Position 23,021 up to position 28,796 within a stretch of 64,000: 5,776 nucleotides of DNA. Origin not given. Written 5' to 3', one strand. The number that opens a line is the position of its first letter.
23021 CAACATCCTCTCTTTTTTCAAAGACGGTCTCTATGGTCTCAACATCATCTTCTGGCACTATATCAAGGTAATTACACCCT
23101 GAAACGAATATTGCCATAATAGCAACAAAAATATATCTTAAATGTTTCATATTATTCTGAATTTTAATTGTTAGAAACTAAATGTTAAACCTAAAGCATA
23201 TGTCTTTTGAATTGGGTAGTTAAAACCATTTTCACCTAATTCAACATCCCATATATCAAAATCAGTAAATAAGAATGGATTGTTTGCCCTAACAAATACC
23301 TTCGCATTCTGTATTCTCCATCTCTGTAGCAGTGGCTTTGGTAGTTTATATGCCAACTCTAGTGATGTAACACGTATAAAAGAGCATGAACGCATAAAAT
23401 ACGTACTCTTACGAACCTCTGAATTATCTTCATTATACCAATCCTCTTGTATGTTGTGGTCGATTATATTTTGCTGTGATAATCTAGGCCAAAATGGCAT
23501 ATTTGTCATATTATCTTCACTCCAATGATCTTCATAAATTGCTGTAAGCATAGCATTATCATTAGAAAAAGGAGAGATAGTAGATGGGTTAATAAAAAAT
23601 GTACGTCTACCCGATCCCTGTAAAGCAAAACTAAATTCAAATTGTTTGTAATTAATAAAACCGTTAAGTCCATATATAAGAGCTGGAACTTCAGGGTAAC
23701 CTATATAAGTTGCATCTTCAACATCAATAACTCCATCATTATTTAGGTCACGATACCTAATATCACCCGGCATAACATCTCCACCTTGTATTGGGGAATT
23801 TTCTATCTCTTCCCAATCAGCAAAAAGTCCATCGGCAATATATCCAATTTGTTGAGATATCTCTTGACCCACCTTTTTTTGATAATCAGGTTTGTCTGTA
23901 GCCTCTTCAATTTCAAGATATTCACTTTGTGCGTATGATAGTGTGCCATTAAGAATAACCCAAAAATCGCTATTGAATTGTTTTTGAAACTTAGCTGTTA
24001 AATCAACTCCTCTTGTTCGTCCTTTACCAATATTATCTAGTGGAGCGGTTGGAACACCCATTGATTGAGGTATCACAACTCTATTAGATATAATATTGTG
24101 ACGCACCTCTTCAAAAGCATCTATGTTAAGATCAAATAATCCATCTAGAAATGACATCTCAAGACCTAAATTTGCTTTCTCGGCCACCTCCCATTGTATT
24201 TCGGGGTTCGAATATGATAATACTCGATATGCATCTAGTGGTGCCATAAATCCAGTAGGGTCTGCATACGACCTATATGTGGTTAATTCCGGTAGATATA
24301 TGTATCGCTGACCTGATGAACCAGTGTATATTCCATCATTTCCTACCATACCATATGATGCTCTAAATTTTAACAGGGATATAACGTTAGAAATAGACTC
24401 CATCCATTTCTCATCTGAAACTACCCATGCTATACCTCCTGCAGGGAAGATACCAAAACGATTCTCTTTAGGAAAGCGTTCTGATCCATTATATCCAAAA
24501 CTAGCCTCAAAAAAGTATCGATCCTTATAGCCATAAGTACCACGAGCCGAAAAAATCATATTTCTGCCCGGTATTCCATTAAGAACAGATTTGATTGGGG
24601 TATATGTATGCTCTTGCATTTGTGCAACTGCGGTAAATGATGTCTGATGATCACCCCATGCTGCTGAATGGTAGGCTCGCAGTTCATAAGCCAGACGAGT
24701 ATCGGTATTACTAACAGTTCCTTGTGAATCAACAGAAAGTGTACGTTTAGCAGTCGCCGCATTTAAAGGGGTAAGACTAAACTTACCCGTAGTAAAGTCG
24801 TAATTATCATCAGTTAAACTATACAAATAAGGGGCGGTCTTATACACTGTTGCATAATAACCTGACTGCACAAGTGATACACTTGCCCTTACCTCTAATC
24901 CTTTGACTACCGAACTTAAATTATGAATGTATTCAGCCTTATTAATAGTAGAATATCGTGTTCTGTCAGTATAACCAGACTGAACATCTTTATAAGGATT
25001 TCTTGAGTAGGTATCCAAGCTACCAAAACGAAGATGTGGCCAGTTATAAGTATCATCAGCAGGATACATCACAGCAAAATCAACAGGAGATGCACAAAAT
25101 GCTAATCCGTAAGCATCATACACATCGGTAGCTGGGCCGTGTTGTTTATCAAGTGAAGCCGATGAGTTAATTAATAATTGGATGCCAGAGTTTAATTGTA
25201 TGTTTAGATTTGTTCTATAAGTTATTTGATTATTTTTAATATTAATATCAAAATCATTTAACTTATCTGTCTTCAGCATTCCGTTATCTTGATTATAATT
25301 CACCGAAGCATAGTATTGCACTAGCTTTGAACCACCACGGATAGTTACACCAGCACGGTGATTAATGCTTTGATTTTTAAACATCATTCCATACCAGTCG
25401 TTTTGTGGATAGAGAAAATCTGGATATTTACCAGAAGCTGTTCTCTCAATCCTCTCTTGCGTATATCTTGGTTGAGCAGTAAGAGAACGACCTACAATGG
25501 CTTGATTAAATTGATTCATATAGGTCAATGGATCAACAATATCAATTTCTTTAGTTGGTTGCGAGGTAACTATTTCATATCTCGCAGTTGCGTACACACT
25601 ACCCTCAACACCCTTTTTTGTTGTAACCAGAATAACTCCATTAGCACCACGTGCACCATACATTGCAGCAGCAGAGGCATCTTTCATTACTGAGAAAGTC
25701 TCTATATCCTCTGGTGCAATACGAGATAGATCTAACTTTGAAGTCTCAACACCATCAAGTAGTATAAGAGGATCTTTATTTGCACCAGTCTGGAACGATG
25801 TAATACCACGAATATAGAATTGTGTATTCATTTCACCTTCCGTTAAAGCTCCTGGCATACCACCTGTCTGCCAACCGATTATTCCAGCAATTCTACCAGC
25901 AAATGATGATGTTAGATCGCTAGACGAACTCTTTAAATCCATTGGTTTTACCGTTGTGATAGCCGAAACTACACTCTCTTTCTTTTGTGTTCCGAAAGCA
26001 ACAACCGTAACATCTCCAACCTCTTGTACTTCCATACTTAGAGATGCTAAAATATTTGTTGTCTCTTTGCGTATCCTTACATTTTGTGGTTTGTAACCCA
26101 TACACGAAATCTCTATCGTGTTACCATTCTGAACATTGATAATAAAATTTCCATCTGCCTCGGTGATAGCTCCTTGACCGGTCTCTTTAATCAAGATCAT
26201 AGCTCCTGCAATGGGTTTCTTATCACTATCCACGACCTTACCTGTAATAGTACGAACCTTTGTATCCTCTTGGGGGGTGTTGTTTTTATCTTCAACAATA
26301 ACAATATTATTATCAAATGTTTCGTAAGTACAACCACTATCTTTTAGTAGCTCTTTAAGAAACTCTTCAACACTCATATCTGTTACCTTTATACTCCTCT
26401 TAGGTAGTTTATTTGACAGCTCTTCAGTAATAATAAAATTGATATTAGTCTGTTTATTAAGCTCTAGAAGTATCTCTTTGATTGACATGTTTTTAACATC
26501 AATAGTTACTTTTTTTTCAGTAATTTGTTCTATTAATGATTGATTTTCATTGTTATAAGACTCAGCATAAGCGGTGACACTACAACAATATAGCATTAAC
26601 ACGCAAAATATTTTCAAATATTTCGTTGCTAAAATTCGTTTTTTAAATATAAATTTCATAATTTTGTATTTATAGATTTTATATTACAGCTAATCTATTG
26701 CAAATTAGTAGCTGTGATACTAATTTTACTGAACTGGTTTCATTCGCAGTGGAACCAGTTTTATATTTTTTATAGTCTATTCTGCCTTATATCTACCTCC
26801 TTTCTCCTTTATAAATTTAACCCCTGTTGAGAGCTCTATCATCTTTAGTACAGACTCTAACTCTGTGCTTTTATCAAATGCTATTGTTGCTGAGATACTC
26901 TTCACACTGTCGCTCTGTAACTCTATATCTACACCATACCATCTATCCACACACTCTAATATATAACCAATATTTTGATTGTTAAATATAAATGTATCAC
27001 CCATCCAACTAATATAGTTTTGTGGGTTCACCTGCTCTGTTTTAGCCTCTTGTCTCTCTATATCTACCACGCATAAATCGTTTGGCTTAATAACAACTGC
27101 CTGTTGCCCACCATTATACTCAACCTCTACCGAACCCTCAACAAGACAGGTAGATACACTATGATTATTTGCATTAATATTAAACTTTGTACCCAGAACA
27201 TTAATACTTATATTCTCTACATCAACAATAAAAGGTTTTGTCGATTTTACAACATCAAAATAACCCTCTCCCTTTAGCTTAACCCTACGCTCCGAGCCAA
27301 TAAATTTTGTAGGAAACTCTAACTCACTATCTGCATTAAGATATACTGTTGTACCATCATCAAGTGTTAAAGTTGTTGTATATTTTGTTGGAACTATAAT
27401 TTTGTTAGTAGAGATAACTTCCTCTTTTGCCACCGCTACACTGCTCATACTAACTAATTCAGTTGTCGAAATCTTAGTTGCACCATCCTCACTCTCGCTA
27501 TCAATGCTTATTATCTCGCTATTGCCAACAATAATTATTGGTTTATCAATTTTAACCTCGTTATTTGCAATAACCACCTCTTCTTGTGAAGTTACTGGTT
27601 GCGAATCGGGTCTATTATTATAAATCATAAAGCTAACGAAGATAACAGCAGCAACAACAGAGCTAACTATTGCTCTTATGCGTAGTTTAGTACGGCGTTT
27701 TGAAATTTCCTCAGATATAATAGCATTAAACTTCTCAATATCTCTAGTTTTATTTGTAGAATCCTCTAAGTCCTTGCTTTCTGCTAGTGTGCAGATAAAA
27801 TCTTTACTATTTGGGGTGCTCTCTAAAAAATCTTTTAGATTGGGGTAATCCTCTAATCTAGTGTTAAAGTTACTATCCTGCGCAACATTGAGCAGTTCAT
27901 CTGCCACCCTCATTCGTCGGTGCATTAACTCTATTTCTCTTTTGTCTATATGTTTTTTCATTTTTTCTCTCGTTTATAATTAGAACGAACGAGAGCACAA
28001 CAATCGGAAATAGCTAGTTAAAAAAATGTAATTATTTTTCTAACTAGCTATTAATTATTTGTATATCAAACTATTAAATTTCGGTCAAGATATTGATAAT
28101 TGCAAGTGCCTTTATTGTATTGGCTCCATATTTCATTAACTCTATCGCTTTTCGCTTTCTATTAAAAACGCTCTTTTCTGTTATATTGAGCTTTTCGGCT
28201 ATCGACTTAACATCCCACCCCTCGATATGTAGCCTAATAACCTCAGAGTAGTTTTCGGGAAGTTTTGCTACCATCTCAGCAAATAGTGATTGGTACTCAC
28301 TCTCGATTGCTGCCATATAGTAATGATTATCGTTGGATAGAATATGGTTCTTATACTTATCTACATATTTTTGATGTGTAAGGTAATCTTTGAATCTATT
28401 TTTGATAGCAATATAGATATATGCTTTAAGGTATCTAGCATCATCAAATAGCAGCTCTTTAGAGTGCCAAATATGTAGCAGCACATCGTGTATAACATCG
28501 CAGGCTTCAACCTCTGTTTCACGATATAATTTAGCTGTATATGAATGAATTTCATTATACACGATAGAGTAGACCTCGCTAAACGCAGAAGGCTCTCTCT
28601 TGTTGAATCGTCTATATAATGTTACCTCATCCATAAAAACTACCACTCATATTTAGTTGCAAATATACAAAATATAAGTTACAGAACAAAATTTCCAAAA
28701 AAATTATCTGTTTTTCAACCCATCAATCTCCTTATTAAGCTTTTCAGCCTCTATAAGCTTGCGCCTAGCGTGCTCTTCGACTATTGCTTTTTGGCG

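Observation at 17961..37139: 19-kb tRNA(CAT)-integrated mobilizable element carrying a complete SusC/SusD locus as cargo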

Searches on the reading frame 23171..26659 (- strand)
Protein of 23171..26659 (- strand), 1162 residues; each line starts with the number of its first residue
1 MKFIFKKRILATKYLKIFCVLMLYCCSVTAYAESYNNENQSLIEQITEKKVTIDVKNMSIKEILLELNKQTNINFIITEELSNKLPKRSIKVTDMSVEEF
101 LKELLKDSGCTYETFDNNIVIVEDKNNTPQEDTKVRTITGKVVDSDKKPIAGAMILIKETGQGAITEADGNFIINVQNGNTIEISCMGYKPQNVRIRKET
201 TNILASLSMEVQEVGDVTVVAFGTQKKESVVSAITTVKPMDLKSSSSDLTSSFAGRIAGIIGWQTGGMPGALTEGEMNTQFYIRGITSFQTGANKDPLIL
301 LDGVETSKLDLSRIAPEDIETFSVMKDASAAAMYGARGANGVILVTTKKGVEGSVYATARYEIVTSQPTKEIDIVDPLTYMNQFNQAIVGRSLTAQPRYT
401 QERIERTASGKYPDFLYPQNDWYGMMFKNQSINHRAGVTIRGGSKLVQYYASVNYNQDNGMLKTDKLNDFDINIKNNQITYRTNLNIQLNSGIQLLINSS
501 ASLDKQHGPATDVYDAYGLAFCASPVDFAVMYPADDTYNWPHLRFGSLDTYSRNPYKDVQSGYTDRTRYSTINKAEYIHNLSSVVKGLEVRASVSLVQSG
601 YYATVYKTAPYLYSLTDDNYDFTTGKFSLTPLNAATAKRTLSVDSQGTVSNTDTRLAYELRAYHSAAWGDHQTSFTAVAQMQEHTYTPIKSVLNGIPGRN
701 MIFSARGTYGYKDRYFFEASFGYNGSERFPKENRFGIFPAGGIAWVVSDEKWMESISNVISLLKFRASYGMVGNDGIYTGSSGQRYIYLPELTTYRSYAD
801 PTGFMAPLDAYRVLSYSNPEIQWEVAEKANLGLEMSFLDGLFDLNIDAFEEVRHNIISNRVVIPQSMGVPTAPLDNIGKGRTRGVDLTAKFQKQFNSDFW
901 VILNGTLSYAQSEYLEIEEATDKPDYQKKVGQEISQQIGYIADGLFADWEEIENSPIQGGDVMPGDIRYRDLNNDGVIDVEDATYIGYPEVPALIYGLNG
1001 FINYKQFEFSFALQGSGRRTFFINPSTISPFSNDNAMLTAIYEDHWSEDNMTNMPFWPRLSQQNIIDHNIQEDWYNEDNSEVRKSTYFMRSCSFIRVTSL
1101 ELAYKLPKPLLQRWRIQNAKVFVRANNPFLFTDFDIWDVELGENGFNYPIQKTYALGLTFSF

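Call 7: search_protein_families(library=pfam, proteins=[window:23171-26659:-], max_evalue=0.01)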
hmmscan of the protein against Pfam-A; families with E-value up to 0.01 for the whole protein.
window:23171-26659:- (1162 aa): 5 families
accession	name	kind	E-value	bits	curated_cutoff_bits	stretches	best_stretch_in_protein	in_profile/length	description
PF13715.12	CarbopepD_reg_2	-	2.5e-16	59.9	32.2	1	138-219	1-88/88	CarboxypepD_reg-like domain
PF07715.20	Plug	-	3.2e-13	50.5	23.9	1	227-342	2-107/107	TonB-dependent Receptor Plug Domain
PF07660.19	STN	-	2.2e-11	43.8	28.4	1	73-123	1-50/52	Secretin and TonB N terminus short domain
PF13620.12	CarboxypepD_reg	-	1.2e-10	42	32.3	1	137-197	1-70/82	Carboxypeptidase regulatory-like domain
PF15976.11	CooC_C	-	7.5e-06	26.3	29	1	133-187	14-66/93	CS1-pili formation C-terminal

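Call 59: search_protein_families(library=ncbifam, proteins=[window:23171-26659:-], max_evalue=0.001)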
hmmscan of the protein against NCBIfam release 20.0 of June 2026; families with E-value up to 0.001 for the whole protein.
window:23171-26659:- (1162 aa): 3 families
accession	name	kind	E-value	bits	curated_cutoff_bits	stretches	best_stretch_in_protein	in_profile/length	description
TIGR04056.1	OMP_RagA_SusC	subfamily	4.8e-245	816.3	368.25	1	136-1162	1-981/981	SusC/RagA family TonB-linked outer membrane protein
TIGR04057.1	SusC_RagA_signa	signature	1.7e-17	62.9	46.2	1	318-348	1-31/31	SusC/RagA subfamily TonB-dependent outer membrane receptor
TIGR02515.1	IV_pilus_PilQ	subfamily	0.00014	21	284.35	1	49-133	2-82/428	type IV pilus secretin PilQ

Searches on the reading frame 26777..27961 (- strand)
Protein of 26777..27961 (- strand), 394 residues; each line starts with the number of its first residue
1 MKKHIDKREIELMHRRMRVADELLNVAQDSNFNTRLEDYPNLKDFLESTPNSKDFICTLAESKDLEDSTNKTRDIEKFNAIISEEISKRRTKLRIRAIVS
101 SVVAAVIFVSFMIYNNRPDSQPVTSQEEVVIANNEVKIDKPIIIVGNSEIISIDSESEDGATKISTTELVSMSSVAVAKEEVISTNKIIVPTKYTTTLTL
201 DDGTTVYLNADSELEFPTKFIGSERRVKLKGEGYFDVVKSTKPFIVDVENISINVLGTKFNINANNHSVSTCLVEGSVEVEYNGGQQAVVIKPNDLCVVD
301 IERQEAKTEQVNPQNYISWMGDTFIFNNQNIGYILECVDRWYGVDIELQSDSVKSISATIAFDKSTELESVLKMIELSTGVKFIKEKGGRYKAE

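Call 7: search_protein_families(library=pfam, proteins=[window:26777-27961:-], max_evalue=0.01)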
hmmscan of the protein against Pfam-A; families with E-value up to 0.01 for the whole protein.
window:26777-27961:- (394 aa): 2 families
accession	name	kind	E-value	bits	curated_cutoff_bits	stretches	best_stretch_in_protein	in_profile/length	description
PF16344.10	FecR_C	-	5.7e-15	55.6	24.4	1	324-389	2-66/70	FecR, C-terminal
PF04773.18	FecR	-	2.1e-14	54.2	24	1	192-279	7-97/97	FecR protein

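Call 59: search_protein_families(library=ncbifam, proteins=[window:26777-27961:-], max_evalue=0.001)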
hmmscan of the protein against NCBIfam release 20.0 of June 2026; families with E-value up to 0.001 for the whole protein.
window:26777-27961:- (394 aa): 1 family
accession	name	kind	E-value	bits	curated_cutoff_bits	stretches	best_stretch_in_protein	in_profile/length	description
NF007296.1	PRK09774.1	equivalog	6e-07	28.9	385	1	195-346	114-265/313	ferric citrate uptake sigma factor regulator FecR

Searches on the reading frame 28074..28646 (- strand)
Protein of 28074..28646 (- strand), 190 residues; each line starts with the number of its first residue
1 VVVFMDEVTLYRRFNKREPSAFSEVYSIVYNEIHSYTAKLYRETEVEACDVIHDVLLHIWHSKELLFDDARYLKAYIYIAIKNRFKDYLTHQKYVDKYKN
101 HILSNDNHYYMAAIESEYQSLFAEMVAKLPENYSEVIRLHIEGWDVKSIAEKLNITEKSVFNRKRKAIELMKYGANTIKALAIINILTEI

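Call 7: search_protein_families(library=pfam, proteins=[window:28074-28646:-], max_evalue=0.01)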
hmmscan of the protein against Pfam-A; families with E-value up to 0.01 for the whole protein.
window:28074-28646:- (190 aa): 5 families
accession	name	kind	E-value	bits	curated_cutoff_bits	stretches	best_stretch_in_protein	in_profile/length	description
PF08281.18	Sigma70_r4_2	-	3.4e-10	39.9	25.7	1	122-169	4-52/54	Sigma-70, region 4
PF04542.20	Sigma70_r2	-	8.4e-05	22.7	24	1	31-93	7-69/71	Sigma-70 region 2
PF00196.25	GerE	-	0.0011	18.9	23.5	1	135-164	9-38/57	Bacterial regulatory proteins, luxR family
PF13384.12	HTH_23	-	0.002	18.3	24.6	1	135-163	9-37/50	Homeodomain-like domain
PF04545.22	Sigma70_r4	-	0.0059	16.5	24.1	0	127-169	3-46/50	Sigma-70, region 4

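Call 59: search_protein_families(library=ncbifam, proteins=[window:28074-28634:-], max_evalue=0.001)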
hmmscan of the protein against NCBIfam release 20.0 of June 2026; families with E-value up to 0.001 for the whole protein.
window:28074-28634:- (186 aa): 18 families
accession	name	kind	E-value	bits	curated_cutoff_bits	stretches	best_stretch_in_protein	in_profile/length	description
TIGR02985.1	Sig70_bacteroi1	subfamily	1.1e-22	81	126.4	1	17-168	2-159/162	RNA polymerase sigma-70 factor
TIGR02937.1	sigma70-ECF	superfamily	8e-17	61.4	42.9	1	17-167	2-161/165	sigma-70 family RNA polymerase sigma factor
NF058625.1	sigma_PG0214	equivalog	1.4e-14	54.2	130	1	33-162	20-155/170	GFO_1088 family ECF-type sigma factor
TIGR02959.1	SigZ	equivalog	2.6e-09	37.2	168.65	1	41-165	19-142/170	RNA polymerase sigma factor SigZ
NF007215.0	PRK09637.1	equivalog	2.3e-08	34.2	212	1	25-163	10-149/181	RNA polymerase sigma factor SigZ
NF008890.0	PRK11924.1-3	equivalog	1e-07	31.5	284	1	11-168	34-198/205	RNA polymerase sigma factor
NF007216.0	PRK09638.1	equivalog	1.3e-07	31.6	194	1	1-168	3-171/180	RNA polymerase sigma factor SigY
NF009183.0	PRK12531.1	equivalog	1.4e-07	31.4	353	1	10-172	21-190/194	RNA polymerase sigma factor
NF006930.0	PRK09415.1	subfamily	1.9e-07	31.1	198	1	42-169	41-173/179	RNA polymerase factor sigma C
NF007227.0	PRK09645.1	subfamily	2e-06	27.8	202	1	28-168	25-167/177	sigma-70 family RNA polymerase sigma factor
NF009166.1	PRK12513.1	equivalog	5e-06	26.4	206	1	5-168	11-183/193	RNA polymerase sigma factor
NF009172.0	PRK12519.1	subfamily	5e-06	26.2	222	1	4-165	17-183/194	RNA polymerase sigma factor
TIGR02984.1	Sig-70_plancto1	subfamily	5.4e-06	26.1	183.75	1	104-168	120-185/189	RNA polymerase sigma-70 factor, Planctomycetaceae-specific subfamily 1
TIGR02983.1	SigE-fam_strep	subfamily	1.8e-05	24.7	141.55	1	16-165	6-152/162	SigE family RNA polymerase sigma factor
TIGR02952.1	Sig70_famx2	equivalog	2.7e-05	24.2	206.45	1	8-166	3-165/170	ECF subfamily RNA polymerase sigma factor, BldN family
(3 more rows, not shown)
